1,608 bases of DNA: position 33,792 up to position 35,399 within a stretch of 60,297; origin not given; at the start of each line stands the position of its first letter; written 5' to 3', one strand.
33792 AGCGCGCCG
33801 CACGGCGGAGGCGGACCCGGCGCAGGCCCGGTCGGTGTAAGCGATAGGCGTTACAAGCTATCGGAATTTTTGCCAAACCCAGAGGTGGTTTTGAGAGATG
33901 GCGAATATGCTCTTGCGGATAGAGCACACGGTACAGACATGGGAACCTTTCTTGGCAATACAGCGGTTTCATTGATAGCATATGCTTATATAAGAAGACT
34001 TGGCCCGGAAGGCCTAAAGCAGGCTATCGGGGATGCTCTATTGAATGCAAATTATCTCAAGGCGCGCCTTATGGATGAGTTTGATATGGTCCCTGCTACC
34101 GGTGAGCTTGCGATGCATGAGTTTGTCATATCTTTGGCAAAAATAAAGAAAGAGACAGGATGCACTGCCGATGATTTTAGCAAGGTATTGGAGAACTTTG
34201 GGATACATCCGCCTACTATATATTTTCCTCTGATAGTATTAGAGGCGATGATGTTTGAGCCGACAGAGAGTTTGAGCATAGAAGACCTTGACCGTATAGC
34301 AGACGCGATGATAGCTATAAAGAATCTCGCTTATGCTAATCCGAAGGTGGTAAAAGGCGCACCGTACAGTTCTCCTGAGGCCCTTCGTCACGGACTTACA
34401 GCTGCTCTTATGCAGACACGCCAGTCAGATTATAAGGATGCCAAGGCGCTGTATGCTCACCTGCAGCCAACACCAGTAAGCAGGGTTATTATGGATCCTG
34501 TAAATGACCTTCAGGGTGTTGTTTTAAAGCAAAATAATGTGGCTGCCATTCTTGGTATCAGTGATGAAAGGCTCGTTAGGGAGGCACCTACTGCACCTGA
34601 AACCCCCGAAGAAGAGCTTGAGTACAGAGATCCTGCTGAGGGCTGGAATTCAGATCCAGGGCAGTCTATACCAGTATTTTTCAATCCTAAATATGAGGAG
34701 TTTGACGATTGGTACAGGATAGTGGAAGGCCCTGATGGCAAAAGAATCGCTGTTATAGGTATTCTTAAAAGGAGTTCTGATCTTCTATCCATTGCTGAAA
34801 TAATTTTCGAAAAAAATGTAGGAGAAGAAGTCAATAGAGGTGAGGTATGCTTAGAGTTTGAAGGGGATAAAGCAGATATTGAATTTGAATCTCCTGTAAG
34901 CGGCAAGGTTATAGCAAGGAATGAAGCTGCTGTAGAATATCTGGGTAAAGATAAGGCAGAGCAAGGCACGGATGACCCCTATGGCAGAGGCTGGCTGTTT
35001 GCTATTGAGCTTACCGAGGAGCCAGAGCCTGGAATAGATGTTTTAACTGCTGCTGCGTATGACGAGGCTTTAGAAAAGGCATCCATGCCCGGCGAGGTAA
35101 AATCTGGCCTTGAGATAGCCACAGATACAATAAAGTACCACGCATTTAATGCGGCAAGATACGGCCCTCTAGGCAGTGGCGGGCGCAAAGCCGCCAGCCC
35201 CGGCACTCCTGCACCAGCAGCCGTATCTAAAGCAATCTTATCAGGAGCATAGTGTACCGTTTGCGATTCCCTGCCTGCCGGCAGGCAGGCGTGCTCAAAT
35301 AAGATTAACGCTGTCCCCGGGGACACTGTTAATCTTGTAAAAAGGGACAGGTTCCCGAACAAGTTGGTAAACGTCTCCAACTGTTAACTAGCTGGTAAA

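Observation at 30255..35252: A whole glycine cleavage system (T, P-alpha, P-beta and H) fused into one 1665-aa polypeptide with a hydrophobic N-terminus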

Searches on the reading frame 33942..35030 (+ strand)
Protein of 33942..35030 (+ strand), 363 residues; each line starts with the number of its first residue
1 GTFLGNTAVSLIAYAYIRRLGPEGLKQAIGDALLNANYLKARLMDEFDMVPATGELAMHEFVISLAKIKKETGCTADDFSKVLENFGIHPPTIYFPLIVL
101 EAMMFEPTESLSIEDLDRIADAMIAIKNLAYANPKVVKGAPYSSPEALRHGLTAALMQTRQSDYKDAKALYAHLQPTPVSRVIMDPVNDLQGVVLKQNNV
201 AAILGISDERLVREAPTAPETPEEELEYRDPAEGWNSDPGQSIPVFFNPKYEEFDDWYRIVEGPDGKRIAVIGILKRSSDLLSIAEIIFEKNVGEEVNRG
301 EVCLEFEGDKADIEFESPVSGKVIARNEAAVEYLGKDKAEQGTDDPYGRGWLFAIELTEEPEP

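Call 38: find_related_loci(query=A2, collection=genome_contigs, flank=10000)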
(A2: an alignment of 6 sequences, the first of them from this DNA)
Query A2 (363 aa) in genome_contigs; peptide patterns used: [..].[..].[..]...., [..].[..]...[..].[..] (x = any residue, [..] = any of these).
599 stretches matched a pattern (row limit reached: there are more); 538 encode a relative of the query (tblastn E <= 1e-3); the best 80 are kept; 80 distinct loci.
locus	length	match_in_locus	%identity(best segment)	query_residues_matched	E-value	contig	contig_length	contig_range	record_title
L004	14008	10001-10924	46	1-359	9e-83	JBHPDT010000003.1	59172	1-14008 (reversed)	Candidatus Omnitrophota bacterium isolate SAG AM-311-C11 NODE_3_length_59172_cov_32.485850, whole genome shotgun sequenc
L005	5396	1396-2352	43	1-362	1e-73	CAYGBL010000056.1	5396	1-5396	MAG TPA_asm: uncultured Actinomycetota bacterium isolate ERP108616_co2_267 genome assembly, contig: NODE_32958_length_53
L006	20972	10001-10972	34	1-357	3e-48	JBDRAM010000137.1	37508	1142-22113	MAG: Candidatus Omnitrophota bacterium isolate MEGAHIT-group-1.1003 k141_7042681, whole genome shotgun sequence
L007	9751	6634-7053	50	3-145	2e-34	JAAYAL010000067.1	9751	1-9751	MAG: Gaiellales bacterium isolate AS06rmzACSIP_123 464215_AS06, whole genome shotgun sequence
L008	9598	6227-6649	49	2-145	1e-32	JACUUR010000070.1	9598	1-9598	MAG: Dehalococcoidia bacterium isolate Kmv36 NODE_3487_length_9598_cov_13.007021, whole genome shotgun sequence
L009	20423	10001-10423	50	3-145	2e-32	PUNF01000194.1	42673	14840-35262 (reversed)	MAG: Clostridia bacterium isolate B1Sed10_200 B1-Sed10-C561, whole genome shotgun sequence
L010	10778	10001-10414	48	5-145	1e-31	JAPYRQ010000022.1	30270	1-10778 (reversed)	MAG: Dehalococcoidia bacterium isolate PW3.metabat2.181 PW3_2169_length_30270_cov_7.377726, whole genome shotgun sequenc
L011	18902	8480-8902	47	2-145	9e-32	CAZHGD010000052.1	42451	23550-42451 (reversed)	MAG TPA_asm: uncultured Fimbriimonadaceae bacterium isolate SRP216815_co1_259 genome assembly, contig: NODE_951_length_4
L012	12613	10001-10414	48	5-145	3e-31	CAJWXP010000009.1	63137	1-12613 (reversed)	MAG TPA_asm: uncultured Dehalococcoidia bacterium isolate ERR599008_bin.23_MetaBAT_v2.12.1_MAG genome assembly, contig:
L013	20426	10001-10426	49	2-145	5e-31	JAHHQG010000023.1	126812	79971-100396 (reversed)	MAG: Clostridiales bacterium isolate RBS10-35 bin35_contig23, whole genome shotgun sequence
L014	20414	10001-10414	45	5-145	2e-30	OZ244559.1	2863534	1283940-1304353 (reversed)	MAG: Dehalococcoidia bacterium isolate 59ee8d7c-4f04-4942-b4cb-4e6b98ad6235 genome assembly, chromosome: 1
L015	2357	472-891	46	2-145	9e-31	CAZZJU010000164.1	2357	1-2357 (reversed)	MAG TPA_asm: uncultured Thermotogae bacterium isolate SRP128015_co1_136 genome assembly, contig: NODE_94827_length_2357_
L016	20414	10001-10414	46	5-145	3e-30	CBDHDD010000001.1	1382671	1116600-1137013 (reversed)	MAG: Dehalococcoidia bacterium isolate e1889495-a2da-40f9-909c-8269d7dc74c2 genome assembly, contig: contig_1, whole gen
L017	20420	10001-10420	43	3-145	3e-29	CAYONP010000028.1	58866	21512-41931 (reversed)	MAG TPA_asm: uncultured Fimbriimonadaceae bacterium isolate SRP323723_co1_122 genome assembly, contig: NODE_446_length_5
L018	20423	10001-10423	44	2-145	8e-30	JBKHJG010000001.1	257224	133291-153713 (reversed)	MAG: Dehalococcoidia bacterium isolate D4M11_26 NODE_2_length_257224_cov_136.492692, whole genome shotgun sequence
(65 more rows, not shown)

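Call 41: search_protein_families(library=pfam, proteins=[L005:4-5151:+], max_evalue=0.001)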
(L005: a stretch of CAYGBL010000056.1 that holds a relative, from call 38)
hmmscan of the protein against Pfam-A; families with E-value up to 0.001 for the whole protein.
L005:4-5151:+ (1716 aa): 8 families
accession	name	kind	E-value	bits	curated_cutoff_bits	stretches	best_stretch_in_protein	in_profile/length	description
PF02347.22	GDC-P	-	1e-33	117.3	26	2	1-111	287-394/429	Glycine cleavage system P-protein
PF21478.3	GcvP2_C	-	3.1e-24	85.6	27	1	493-599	2-104/122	Glycine dehydrogenase, C-terminal domain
PF01597.25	GCV_H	-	3e-17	63.1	22.2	1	685-786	11-107/122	Glycine cleavage H-protein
PF01436.27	NHL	-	2.3e-13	49.9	20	1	1530-1556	1-27/28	NHL repeat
PF24684.1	Vgb_lyase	-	7.4e-08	32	50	0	1355-1452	181-280/290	Virginiamycin B lyase family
PF25021.1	TEN_NHL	-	8.7e-08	32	27.1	0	1530-1555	329-354/357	Teneurin NHL domain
PF00266.25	Aminotran_5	-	1.8e-07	30.9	21.5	1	287-421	75-207/371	Aminotransferase class-V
PF01212.27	Beta_elim_lyase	-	0.00053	19.8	27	1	257-389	36-170/288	Beta-eliminating lyase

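Call 43: search_protein_representatives(alignment_id=A2)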
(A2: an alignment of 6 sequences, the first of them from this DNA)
Query: 6 sequences, 326 profile positions. Proteins with E-value up to 0.001 (for the whole library): 8255; up to 1e-10: 1943; up to 1e-30: 139. The best 150 are listed.
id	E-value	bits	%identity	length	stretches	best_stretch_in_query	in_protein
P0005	3.9e-148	509.3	-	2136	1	1-325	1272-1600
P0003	3.8e-147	506.1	-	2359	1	1-325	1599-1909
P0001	6.5e-139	479.0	-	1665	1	1-325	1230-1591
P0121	3.6e-43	164.3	-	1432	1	2-322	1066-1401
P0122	1.9e-42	162.0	-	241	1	2-164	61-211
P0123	3.7e-42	161.0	-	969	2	13-178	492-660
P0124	5.0e-42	160.6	-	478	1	2-152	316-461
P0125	6.2e-42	160.3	-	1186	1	3-323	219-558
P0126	1.9e-41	158.7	-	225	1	2-163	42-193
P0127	2.7e-41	158.2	-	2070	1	1-323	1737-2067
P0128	8.5e-41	156.5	-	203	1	2-160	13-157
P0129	1.3e-40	156.0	-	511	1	4-150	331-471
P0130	3.2e-40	154.6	-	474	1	1-158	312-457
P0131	3.9e-40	154.4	-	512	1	3-147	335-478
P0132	6.0e-40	153.8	-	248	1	7-152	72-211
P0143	1.8e-38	148.9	-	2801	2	3-325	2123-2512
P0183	8.5e-35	136.8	-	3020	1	4-180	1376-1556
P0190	1.8e-34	135.8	-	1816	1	3-176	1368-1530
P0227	1.7e-32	129.2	-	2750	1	2-205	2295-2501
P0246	4.6e-31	124.6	-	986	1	5-324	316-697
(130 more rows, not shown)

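Call 45: search_protein_families(library=pfam, proteins=[P0121, P0125, P0127, P0143, P0246], max_evalue=0.00001)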
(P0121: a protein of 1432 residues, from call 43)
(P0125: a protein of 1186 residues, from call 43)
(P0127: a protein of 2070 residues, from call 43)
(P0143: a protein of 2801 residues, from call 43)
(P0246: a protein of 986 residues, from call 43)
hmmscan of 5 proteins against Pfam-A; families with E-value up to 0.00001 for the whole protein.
P0121 (1432 aa): 6 families
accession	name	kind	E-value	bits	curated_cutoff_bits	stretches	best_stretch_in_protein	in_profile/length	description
PF02347.22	GDC-P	-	4.4e-101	339.3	26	1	271-676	3-401/429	Glycine cleavage system P-protein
PF01571.26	GCV_T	-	6.3e-32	111.2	25.6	1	1-137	140-254/255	Aminomethyltransferase folate-binding domain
PF21478.3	GcvP2_C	-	1.4e-16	61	27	1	1093-1203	2-100/122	Glycine dehydrogenase, C-terminal domain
PF01597.25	GCV_H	-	8.8e-16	58.4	22.2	1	1296-1407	2-108/122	Glycine cleavage H-protein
PF08669.17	GCV_T_C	-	6.9e-14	52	25.9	1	170-253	4-79/80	Glycine cleavage T-protein C-terminal barrel domain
PF00266.25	Aminotran_5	-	2e-10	40.6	21.5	1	888-1002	91-204/371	Aminotransferase class-V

P0125 (1186 aa): 3 families
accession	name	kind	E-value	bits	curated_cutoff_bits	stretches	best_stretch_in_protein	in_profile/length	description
PF21478.3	GcvP2_C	-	2.7e-19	69.7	27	1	245-358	2-101/122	Glycine dehydrogenase, C-terminal domain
PF01597.25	GCV_H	-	9.9e-12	45.3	22.2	1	444-563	1-108/122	Glycine cleavage H-protein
PF00266.25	Aminotran_5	-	2.5e-09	37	21.5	1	46-169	86-207/371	Aminotransferase class-V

P0127 (2070 aa): 13 families
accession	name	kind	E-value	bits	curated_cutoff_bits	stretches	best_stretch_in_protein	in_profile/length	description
PF02347.22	GDC-P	-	2.5e-99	333.5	26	1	963-1413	3-428/429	Glycine cleavage system P-protein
PF01571.26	GCV_T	-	6e-71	239.1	25.6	1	568-822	1-252/255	Aminomethyltransferase folate-binding domain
PF07992.20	Pyr_redox_2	-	9.6e-50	170.1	26.1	1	138-432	1-291/291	Pyridine nucleotide-disulphide oxidoreductase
PF02852.28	Pyr_redox_dim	-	1.8e-33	115.4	25.3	2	18-114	13-110/110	Pyridine nucleotide-disulphide oxidoreductase, dimerisation domain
PF21478.3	GcvP2_C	-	2e-20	73.3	27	1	1765-1876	2-101/122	Glycine dehydrogenase, C-terminal domain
PF00070.33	Pyr_redox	-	3.5e-16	59.9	22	1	293-356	1-62/82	Pyridine nucleotide-disulphide oxidoreductase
PF08669.17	GCV_T_C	-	7.9e-16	58.2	25.9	1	872-945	5-79/80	Glycine cleavage T-protein C-terminal barrel domain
PF01597.25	GCV_H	-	1.3e-15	57.8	22.2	1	1961-2068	2-104/122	Glycine cleavage H-protein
PF00266.25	Aminotran_5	-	2.7e-14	53.4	21.5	1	1565-1689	85-207/371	Aminotransferase class-V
PF13450.12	NAD_binding_8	-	2.2e-08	34.7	21.9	0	142-175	1-35/68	NAD(P)-binding Rossmann-like domain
PF03486.20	HI0933_like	-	1.7e-06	28.1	50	0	139-170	2-33/244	HI0933-like protein Rossmann domain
PF12831.13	FAD_oxidored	-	1.8e-06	28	27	1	139-206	1-69/416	FAD dependent oxidoreductase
PF00890.30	FAD_binding_2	-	2.6e-06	27.3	20.4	0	139-170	1-32/414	FAD binding domain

P0143 (2801 aa): 15 families
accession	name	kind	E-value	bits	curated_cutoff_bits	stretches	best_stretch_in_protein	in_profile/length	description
PF02347.22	GDC-P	-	1.7e-82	278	26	1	1344-1752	52-426/429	Glycine cleavage system P-protein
PF01571.26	GCV_T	-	1.7e-64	218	25.6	1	874-1141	3-252/255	Aminomethyltransferase folate-binding domain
PF07992.20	Pyr_redox_2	-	9.2e-53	180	26.1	1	416-730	1-291/291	Pyridine nucleotide-disulphide oxidoreductase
PF02852.28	Pyr_redox_dim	-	2e-31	108.8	25.3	2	753-841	1-93/110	Pyridine nucleotide-disulphide oxidoreductase, dimerisation domain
PF00070.33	Pyr_redox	-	3.4e-18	66.4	22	1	590-654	2-65/82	Pyridine nucleotide-disulphide oxidoreductase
PF21478.3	GcvP2_C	-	1.1e-17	64.5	27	1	2151-2252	4-102/122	Glycine dehydrogenase, C-terminal domain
PF01597.25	GCV_H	-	2.3e-12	47.3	22.2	1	2393-2526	2-119/122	Glycine cleavage H-protein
PF00266.25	Aminotran_5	-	2.4e-12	47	21.5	1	1455-1751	88-371/371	Aminotransferase class-V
PF08669.17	GCV_T_C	-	7.4e-12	45.4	25.9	1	1176-1249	2-79/80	Glycine cleavage T-protein C-terminal barrel domain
PF13450.12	NAD_binding_8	-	3e-09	37.5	21.9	0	420-455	1-35/68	NAD(P)-binding Rossmann-like domain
PF03486.20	HI0933_like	-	4e-08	33.5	50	0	417-447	2-32/244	HI0933-like protein Rossmann domain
PF12831.13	FAD_oxidored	-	5.7e-08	32.9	27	1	417-475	1-54/416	FAD dependent oxidoreductase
PF01266.30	DAO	-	3.4e-07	30.5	27.9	0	417-449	1-32/353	FAD dependent oxidoreductase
PF00890.30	FAD_binding_2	-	6.9e-07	29.2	20.4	1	417-449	1-33/414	FAD binding domain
PF01134.28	GIDA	-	3.2e-06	26.9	22.1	0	417-462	1-42/391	Glucose inhibited division protein A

P0246 (986 aa): 3 families
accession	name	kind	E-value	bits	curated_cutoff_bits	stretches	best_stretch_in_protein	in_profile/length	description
PF21478.3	GcvP2_C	-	2.6e-16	60.1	27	1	343-443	5-102/122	Glycine dehydrogenase, C-terminal domain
PF01597.25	GCV_H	-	1.2e-11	45.1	22.2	1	580-709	2-116/122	Glycine cleavage H-protein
PF00266.25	Aminotran_5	-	1.9e-06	27.6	21.5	1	131-251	86-204/371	Aminotransferase class-V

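Call 46: search_protein_families(library=pfam, proteins=[P0183, P0190, P0227], max_evalue=0.00001)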
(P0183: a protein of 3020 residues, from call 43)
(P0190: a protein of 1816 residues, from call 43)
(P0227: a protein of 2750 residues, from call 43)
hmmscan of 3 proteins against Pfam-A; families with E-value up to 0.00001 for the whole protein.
P0183 (3020 aa): 5 families
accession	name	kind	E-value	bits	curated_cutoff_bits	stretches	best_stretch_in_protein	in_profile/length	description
PF02347.22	GDC-P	-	2.1e-107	360.1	26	2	571-1033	2-428/429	Glycine cleavage system P-protein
PF01571.26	GCV_T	-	1.2e-78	264.3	25.6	1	155-426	1-253/255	Aminomethyltransferase folate-binding domain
PF21478.3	GcvP2_C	-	1e-20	74.3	27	1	1401-1529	2-122/122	Glycine dehydrogenase, C-terminal domain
PF00266.25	Aminotran_5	-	2.1e-14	53.7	21.5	1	755-967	114-299/371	Aminotransferase class-V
PF00072.30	Response_reg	-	4.8e-13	49.7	30.2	1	2526-2634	2-109/111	Response regulator receiver domain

P0190 (1816 aa): 5 families
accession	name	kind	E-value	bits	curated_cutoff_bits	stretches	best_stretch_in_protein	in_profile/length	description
PF02347.22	GDC-P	-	1.8e-112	376.8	26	2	579-1041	2-427/429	Glycine cleavage system P-protein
PF01571.26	GCV_T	-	8.3e-79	264.9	25.6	1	172-433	2-255/255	Aminomethyltransferase folate-binding domain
PF21478.3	GcvP2_C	-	1.1e-23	83.9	27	1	1394-1496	2-103/122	Glycine dehydrogenase, C-terminal domain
PF00266.25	Aminotran_5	-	7.1e-14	52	21.5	1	741-1039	80-371/371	Aminotransferase class-V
PF08669.17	GCV_T_C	-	1.5e-06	28.4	25.9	0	457-501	1-44/80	Glycine cleavage T-protein C-terminal barrel domain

P0227 (2750 aa): 7 families
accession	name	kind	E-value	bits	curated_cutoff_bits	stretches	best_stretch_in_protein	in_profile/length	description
PF02347.22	GDC-P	-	5.1e-121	405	26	2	1532-1975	2-428/429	Glycine cleavage system P-protein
PF01571.26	GCV_T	-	4.9e-87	291.8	25.6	1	1127-1384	1-253/255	Aminomethyltransferase folate-binding domain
PF21478.3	GcvP2_C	-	2.1e-18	66.8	27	1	2322-2434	2-102/122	Glycine dehydrogenase, C-terminal domain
PF00266.25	Aminotran_5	-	9.1e-17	61.5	21.5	2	1681-1939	85-333/371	Aminotransferase class-V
PF00208.27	ELFV_dehydrog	-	3.2e-15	56.9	23.4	1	683-874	19-183/241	Glutamate/Leucine/Phenylalanine/Valine dehydrogenase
PF01041.23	DegT_DnrJ_EryC1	-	2.7e-09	37.2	19.8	0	2083-2218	27-148/360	DegT/DnrJ/EryC1/StrS aminotransferase family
PF01053.26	Cys_Met_Meta_PP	-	1.9e-06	27.2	27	0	1646-1794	57-194/381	Cys/Met metabolism PLP-dependent enzyme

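Call 47: list_cluster_members(proteins=[P0127, P0143, P0121, P0125, P0246, P0183, P0190, P0227, P0004, P0006])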
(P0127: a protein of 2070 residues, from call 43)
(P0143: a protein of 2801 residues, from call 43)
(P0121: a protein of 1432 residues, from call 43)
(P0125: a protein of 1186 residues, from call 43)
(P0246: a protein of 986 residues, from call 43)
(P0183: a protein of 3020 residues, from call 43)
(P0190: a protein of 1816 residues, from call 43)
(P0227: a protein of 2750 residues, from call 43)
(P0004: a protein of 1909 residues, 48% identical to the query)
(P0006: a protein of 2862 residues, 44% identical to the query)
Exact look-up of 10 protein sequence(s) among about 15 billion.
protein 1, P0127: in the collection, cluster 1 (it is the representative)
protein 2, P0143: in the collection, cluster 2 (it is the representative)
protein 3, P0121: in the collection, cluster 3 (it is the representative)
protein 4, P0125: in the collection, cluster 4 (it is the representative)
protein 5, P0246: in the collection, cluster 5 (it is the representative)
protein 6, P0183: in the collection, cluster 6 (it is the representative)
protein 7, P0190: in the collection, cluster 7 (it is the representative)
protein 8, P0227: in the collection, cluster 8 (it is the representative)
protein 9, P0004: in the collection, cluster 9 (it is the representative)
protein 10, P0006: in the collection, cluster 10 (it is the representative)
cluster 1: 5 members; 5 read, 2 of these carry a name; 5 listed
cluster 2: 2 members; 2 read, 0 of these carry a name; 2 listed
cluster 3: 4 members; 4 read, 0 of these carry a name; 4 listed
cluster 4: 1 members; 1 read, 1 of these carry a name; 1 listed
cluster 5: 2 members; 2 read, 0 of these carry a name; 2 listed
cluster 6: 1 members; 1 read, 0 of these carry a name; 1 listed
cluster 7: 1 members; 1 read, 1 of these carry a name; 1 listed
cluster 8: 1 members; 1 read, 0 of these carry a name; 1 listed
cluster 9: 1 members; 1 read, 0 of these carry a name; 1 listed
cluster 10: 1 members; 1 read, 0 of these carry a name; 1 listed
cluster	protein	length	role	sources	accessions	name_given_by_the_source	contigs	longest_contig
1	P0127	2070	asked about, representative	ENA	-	-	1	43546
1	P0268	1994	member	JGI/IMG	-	glycine dehydrogenase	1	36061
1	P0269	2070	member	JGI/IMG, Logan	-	glycine cleavage system T protein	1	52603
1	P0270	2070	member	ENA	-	-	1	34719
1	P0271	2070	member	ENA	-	-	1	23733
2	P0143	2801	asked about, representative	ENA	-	-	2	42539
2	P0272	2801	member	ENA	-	-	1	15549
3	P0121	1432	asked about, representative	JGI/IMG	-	-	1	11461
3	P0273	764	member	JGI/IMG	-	-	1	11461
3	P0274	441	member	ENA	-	-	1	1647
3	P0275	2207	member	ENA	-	-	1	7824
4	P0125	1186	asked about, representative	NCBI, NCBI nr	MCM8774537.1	MAG: aminotransferase class V-fold PLP-dependent enzyme, partial [Candidatus Omnitrophica ... | aminotransferase class V-fold PLP-dependent enzyme [Candidatus Omnitrophota bacterium]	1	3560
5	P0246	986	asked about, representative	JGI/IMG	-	-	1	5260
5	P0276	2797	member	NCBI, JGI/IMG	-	-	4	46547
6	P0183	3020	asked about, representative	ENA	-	-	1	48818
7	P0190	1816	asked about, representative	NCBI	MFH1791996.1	MAG: aminomethyl-transferring glycine dehydrogenase subunit GcvPB [Candidatus ...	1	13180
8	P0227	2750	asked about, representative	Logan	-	-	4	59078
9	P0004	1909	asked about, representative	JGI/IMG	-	-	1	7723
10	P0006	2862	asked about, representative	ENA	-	-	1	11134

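Call 49: find_encoding_contigs(protein=P0127, flank=10000, max_places=2)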
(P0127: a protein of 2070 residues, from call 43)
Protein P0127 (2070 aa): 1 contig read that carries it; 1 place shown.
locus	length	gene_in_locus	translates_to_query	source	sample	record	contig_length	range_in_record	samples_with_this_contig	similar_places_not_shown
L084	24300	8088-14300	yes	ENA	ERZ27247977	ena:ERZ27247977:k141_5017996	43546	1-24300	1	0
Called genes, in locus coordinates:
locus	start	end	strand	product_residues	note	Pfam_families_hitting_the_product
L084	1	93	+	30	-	?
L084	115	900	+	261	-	PF01522:Polysacc_deac_1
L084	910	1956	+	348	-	PF01040:UbiA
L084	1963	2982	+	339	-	PF04230:PS_pyruv_trans (weak)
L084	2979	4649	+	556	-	-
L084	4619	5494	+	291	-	PF01040:UbiA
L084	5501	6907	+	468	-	PF00037:Fer4 (weak), PF12838:Fer4_7, PF13237:Fer4_10, PF14697:Fer4_21, PF00037:Fer4, PF01494:FAD_binding_3, PF12831:FAD_oxidored, PF22578:GGR_cat, +11 more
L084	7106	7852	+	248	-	PF01884:PcrB, PF00977:His_biosynth (weak)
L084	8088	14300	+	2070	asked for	PF02852:Pyr_redox_dim, PF07992:Pyr_redox_2, PF00070:Pyr_redox, PF02852:Pyr_redox_dim, PF01571:GCV_T, PF08669:GCV_T_C, PF02347:GDC-P, PF00266:Aminotran_5, +7 more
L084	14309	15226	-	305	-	-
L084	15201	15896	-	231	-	PF01895:PhoU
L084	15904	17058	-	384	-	PF02690:Na_Pi_cotrans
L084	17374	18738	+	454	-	PF04542:Sigma70_r2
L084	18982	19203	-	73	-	PF10049:DUF2283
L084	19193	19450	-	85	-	-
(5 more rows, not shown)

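Call 66: predict_structure(alignment_id=A2)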
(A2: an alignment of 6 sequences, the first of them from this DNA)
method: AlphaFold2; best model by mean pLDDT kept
length: 363 residues; sequences in the alignment: 6
mean_pLDDT: 65.4   pTM: 0.45
mean pLDDT of the five models: 65.4, 63.3, 62.0, 60.0, 57.6
residues with pLDDT >= 90: 7; 70-90: 155; 50-70: 124; < 50: 77
segments of 3 or more residues with pLDDT < 50: 1-18, 20-26, 160-162, 180-196, 213-226, 338-343
pLDDT, mean of each block of 10 residues (from residue 1): 33 45 50 71 81 58 87 90 77 58 78 76 85 82 66 60 53 57 33 45 52 42 49 72 66 68 78 70 65 83 73 76 81 56 61 81 52
secondary structure, 60 per line:
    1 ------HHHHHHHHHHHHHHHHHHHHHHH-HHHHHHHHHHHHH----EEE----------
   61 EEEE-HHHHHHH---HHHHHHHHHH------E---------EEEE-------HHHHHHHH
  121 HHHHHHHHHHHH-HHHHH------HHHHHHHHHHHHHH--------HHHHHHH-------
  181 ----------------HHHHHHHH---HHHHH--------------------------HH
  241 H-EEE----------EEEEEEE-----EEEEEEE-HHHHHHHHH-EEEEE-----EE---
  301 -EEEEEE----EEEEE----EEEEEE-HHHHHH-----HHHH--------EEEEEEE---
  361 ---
elements in order: H7-29 H31-43 E48-50 E61-64 H66-72 H76-85 E102-105 H113-132 H134-138 H145-158 H167-173 H197-204 H208-212 E243-245 E256-262 E268-274 H276-284 E286-290 E302-307 E312-316 E321-326 H328-333 H339-342 E351-357

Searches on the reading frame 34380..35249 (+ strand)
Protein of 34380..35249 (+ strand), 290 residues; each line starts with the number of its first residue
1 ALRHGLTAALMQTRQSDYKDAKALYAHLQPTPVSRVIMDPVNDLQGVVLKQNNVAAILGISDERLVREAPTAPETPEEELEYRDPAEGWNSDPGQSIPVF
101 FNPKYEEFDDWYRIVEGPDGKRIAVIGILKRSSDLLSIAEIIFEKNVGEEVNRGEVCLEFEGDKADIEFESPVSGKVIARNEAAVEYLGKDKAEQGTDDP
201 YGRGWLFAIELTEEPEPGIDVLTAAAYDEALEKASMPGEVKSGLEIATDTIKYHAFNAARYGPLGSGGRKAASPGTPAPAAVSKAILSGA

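Call 31: find_homologous_proteins(query=window:34380-35249:+, max_evalue=0.001)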
Query window:34380-35249:+: 8000 candidates shared short words with the query, none scored E <= 0.001.
